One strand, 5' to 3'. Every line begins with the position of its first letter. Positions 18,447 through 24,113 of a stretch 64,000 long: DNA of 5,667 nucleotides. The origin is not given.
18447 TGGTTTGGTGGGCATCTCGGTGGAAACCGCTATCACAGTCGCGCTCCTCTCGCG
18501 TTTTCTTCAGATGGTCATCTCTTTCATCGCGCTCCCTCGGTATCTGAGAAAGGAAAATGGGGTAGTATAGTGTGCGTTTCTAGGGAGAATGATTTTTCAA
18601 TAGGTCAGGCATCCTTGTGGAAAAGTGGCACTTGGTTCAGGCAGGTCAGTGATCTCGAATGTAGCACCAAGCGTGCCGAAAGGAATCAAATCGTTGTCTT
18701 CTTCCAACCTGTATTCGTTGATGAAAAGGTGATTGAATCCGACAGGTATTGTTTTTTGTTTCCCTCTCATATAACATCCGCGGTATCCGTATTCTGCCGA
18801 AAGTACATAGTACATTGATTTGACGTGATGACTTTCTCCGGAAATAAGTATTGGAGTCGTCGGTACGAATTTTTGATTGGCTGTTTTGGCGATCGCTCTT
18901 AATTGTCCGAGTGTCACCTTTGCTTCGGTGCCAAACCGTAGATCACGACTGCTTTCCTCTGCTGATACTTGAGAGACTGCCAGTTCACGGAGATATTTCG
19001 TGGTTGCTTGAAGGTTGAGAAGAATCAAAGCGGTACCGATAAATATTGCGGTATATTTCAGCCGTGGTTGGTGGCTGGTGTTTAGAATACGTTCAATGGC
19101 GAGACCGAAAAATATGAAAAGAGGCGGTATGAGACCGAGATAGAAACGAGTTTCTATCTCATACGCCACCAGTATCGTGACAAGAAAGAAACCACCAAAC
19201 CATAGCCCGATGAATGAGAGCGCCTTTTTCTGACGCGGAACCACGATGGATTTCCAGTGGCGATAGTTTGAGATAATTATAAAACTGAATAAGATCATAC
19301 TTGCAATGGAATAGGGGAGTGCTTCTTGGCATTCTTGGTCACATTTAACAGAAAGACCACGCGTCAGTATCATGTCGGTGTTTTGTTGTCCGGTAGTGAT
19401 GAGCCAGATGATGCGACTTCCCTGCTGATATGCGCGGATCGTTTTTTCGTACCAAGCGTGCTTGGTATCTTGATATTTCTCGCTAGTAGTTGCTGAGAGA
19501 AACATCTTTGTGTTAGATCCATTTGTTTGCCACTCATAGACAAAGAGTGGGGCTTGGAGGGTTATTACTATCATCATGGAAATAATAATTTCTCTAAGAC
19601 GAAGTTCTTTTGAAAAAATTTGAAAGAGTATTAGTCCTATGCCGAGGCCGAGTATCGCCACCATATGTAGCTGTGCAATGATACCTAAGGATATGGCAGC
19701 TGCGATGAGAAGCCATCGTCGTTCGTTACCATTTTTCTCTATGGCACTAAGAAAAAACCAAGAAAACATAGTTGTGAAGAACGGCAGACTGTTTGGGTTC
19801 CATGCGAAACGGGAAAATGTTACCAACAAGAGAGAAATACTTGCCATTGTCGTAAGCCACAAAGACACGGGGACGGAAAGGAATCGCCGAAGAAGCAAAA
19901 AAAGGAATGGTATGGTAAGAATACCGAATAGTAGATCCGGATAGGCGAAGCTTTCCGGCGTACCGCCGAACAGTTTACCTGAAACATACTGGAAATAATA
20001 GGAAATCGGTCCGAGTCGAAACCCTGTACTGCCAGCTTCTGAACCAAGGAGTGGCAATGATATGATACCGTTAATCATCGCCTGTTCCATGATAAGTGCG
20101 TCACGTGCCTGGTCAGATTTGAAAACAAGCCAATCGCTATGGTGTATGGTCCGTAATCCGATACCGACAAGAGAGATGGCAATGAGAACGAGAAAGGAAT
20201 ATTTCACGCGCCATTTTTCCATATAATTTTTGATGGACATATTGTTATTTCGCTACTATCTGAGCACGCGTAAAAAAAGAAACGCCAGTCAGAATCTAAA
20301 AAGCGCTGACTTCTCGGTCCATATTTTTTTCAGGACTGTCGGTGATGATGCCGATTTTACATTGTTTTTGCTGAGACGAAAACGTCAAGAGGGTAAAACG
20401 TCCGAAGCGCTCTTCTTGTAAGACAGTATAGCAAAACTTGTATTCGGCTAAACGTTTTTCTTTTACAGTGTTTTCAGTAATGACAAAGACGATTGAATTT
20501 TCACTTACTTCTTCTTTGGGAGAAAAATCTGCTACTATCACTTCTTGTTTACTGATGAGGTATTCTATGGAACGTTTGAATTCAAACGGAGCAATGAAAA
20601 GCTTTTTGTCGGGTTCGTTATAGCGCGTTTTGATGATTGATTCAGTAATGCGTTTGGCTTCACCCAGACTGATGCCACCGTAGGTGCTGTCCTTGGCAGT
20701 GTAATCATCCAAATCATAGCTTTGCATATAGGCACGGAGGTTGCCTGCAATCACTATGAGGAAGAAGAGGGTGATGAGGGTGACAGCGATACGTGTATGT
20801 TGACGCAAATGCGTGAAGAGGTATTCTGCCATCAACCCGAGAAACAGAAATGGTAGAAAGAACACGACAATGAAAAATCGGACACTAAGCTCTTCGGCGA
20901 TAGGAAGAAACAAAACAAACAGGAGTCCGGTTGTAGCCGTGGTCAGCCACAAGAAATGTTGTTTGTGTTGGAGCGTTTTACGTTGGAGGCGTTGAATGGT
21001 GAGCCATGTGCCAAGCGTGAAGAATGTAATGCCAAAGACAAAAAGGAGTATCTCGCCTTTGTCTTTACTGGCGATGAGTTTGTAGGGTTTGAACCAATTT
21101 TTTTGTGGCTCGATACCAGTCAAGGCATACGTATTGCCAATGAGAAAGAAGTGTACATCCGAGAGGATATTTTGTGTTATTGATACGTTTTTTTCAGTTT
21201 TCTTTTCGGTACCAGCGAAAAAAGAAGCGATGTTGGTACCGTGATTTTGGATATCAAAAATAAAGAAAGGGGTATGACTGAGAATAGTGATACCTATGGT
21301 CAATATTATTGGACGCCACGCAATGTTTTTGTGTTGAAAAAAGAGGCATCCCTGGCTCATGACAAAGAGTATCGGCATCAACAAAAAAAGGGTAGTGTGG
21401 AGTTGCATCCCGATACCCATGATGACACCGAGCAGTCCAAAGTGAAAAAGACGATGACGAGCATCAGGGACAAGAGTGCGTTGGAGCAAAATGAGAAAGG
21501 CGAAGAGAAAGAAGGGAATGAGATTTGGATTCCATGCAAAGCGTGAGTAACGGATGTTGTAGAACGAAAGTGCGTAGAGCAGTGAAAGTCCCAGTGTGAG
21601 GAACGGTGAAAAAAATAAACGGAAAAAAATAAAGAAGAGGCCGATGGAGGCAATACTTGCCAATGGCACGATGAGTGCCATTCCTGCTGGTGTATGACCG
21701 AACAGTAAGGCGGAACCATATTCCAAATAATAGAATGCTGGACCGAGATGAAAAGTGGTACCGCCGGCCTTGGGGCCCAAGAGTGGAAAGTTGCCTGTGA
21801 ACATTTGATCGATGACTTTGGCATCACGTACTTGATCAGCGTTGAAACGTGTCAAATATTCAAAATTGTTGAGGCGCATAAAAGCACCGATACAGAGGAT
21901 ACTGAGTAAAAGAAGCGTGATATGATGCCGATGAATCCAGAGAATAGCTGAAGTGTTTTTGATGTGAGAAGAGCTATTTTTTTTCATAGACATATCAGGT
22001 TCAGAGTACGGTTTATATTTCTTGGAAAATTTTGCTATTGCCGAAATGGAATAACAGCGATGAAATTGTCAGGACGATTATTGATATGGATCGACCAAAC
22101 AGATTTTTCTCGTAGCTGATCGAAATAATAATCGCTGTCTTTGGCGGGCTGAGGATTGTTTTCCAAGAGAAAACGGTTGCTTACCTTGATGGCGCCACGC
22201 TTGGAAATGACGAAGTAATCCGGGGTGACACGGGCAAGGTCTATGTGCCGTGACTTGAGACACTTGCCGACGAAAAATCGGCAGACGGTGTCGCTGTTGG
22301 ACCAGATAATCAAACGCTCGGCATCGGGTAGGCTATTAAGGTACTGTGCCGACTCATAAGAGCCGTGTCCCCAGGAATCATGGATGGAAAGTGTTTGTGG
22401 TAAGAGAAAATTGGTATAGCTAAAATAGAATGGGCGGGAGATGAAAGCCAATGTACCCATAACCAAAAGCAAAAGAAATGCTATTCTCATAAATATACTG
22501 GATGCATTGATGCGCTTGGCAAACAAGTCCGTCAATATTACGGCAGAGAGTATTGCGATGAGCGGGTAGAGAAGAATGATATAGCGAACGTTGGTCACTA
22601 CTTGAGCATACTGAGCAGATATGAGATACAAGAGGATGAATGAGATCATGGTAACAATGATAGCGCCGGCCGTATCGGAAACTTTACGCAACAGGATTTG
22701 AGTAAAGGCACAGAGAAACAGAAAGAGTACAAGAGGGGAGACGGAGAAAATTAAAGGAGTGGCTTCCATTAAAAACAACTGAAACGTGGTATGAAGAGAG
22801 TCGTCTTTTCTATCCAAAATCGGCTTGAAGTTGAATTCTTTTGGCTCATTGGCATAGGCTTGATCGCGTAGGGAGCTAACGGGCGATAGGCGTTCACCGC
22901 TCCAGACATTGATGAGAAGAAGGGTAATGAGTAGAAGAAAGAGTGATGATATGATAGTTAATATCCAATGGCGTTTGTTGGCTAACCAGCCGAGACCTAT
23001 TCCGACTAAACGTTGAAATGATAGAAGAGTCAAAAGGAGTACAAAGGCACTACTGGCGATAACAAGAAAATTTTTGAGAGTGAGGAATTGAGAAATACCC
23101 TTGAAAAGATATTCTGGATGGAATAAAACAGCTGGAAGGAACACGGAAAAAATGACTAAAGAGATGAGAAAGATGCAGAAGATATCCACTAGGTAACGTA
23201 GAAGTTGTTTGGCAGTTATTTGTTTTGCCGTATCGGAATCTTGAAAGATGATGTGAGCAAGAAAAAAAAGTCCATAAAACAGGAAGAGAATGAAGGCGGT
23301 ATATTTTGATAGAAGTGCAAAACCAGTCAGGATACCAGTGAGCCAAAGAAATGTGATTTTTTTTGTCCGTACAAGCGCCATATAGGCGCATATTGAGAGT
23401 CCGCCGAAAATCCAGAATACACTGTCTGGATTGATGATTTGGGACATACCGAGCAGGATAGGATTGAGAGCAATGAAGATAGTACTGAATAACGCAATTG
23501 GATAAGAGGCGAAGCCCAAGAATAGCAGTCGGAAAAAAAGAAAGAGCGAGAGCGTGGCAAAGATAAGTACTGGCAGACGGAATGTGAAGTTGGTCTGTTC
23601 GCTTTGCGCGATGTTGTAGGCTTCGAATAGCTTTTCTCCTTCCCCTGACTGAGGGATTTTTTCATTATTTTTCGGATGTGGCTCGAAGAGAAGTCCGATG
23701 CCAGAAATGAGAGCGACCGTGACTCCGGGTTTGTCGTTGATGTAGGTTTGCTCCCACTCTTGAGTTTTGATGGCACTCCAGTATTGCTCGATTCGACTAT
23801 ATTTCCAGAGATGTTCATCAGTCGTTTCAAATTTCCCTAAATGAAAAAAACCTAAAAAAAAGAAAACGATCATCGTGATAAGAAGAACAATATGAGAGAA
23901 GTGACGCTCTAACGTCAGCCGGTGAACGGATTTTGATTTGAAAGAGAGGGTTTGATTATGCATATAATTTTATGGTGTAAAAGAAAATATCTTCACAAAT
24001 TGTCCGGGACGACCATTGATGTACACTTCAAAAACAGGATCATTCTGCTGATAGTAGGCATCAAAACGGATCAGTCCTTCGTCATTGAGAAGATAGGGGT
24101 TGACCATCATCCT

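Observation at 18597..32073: Tandem expansion of ArnT/PMT-like GT-C membrane glycosyltransferases in at least three sequence subfamilies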

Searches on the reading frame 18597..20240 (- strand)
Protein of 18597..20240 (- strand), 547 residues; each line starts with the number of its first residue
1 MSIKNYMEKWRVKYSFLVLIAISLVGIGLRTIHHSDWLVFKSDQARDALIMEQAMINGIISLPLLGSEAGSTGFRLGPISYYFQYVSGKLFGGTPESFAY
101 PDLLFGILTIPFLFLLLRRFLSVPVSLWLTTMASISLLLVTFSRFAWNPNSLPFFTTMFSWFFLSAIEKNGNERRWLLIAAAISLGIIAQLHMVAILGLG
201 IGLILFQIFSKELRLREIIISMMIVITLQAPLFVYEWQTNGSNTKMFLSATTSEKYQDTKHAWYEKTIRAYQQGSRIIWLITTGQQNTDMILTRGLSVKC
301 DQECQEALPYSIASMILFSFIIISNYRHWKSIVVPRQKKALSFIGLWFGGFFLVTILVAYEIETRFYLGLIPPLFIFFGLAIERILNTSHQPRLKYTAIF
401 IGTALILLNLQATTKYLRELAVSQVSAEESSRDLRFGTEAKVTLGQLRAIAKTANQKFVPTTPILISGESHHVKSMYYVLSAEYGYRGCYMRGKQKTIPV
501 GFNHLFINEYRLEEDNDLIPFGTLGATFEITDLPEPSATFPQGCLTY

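Call 3: search_protein_families(library=pfam, proteins=[window:18597-20240:-], max_evalue=0.01)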
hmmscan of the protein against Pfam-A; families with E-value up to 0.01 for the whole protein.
window:18597-20240:- (547 aa): 1 family
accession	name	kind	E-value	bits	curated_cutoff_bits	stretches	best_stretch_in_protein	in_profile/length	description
PF13231.12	PMT_2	-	6.5e-09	36.6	26.1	1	78-228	4-151/160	Dolichyl-phosphate-mannose-protein mannosyltransferase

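Call 4: search_protein_families(library=ncbifam, proteins=[window:18597-20240:-], max_evalue=0.01)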
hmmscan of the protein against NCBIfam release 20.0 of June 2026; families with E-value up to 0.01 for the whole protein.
window:18597-20240:- (547 aa): 2 families
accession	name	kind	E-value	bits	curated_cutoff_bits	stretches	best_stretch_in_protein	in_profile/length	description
TIGR03663.1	TIGR03663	subfamily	1.2e-07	31.1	126.25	1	77-207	52-182/435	flippase activity-associated protein Agl23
NF047440.1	LA3751_2_3_fam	subfamily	7e-05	21.8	200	1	315-427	289-396/460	LA_3751/LA_3752 family putative glycosyltransferase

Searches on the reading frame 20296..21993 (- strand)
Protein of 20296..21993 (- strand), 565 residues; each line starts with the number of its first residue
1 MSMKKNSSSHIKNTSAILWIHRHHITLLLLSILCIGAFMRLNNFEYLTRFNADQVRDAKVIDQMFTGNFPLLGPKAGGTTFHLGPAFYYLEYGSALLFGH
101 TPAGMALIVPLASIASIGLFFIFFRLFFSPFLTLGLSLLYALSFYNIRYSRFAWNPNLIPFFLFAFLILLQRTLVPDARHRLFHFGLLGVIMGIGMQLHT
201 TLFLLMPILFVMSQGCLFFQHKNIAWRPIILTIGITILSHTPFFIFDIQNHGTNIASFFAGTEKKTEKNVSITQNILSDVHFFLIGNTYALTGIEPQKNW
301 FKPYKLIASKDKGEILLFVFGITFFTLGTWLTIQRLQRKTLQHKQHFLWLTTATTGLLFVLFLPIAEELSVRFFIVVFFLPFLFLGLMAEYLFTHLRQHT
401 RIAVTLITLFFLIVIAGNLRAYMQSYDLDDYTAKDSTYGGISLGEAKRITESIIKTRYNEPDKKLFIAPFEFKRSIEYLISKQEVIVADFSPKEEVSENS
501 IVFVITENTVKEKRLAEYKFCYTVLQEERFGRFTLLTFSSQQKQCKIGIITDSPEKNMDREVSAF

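Call 3: search_protein_families(library=pfam, proteins=[window:20296-21993:-], max_evalue=0.01)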
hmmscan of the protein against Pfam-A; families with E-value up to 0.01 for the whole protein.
window:20296-21993:- (565 aa): 0 families

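Call 4: search_protein_families(library=ncbifam, proteins=[window:20296-21993:-], max_evalue=0.01)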
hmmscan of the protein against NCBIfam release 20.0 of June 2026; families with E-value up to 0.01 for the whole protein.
window:20296-21993:- (565 aa): 0 families

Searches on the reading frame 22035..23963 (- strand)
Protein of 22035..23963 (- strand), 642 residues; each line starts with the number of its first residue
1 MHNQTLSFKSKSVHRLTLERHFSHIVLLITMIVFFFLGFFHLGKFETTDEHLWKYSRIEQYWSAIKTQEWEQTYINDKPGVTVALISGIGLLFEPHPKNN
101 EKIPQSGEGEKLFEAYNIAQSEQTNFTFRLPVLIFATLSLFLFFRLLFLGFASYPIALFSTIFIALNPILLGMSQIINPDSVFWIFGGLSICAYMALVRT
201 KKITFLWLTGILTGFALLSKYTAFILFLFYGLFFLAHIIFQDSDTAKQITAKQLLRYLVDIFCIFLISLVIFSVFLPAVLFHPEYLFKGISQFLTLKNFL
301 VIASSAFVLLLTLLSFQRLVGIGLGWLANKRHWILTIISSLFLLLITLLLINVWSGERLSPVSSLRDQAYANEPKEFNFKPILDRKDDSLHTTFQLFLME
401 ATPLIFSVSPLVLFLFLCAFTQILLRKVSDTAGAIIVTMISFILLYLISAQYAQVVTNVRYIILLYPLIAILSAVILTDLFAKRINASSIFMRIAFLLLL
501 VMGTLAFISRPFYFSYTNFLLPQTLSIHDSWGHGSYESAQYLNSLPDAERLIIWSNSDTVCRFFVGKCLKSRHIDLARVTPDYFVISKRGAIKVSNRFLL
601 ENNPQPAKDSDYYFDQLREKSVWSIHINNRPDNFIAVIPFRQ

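Call 3: search_protein_families(library=pfam, proteins=[window:22035-23963:-], max_evalue=0.01)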
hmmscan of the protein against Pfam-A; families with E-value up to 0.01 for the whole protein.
window:22035-23963:- (642 aa): 2 families
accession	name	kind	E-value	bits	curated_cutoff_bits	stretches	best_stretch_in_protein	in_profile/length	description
PF02366.24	PMT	-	4.1e-12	46.6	22.7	1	121-273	78-234/245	Dolichyl-phosphate-mannose-protein mannosyltransferase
PF13231.12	PMT_2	-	0.00066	20.4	26.1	1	124-237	20-132/160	Dolichyl-phosphate-mannose-protein mannosyltransferase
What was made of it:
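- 22035..23963 (-): B1: class-B GT-C glycosyltransferase (642 aa). Accessory gene. Pfam PMT at 4.1e-12, 46.6 bits against a cut-off of 22.7 (call 3).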

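Call 4: search_protein_families(library=ncbifam, proteins=[window:22035-23963:-], max_evalue=0.01)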
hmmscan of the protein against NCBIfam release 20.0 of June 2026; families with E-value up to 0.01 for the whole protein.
window:22035-23963:- (642 aa): 0 families

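Call 13: search_solved_structures(query=window:22035-23963:-, max_evalue=1)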
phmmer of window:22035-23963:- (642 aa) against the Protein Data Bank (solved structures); distinct sequences matched with E-value up to 1: 0.

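Call 61: search_solved_structures(query=A4, max_evalue=10, show_alignments=2)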
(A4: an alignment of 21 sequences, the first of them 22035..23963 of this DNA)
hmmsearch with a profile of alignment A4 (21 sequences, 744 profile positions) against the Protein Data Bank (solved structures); distinct sequences matched with E-value up to 10: 1.
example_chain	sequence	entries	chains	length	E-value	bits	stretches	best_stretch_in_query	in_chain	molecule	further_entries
2r6g_G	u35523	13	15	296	2.7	9.2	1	196-302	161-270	Maltose transport system permease protein malG | Maltose transporter subunit; membrane component of ABC superfamily | Binding-protein-dependent transport system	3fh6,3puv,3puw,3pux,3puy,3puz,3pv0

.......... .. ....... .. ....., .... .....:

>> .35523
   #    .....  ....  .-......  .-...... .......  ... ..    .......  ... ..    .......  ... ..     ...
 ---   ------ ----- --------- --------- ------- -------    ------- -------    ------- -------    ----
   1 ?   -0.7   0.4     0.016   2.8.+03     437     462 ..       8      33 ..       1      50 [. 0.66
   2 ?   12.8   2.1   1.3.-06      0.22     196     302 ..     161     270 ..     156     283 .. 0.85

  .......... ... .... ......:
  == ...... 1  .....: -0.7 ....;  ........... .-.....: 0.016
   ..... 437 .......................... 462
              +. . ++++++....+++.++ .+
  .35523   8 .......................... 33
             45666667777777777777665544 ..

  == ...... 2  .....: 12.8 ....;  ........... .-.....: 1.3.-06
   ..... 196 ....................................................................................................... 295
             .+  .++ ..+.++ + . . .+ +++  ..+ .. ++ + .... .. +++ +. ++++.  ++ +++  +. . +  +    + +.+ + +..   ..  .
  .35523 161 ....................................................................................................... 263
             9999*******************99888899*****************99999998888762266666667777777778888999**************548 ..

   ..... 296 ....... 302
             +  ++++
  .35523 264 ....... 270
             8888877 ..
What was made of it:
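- On Eukaryote-type protein O-mannosyltransferase (GT39 PMT): No PDB sequence or profile hit to Pmt chains was found (calls 13, 61).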
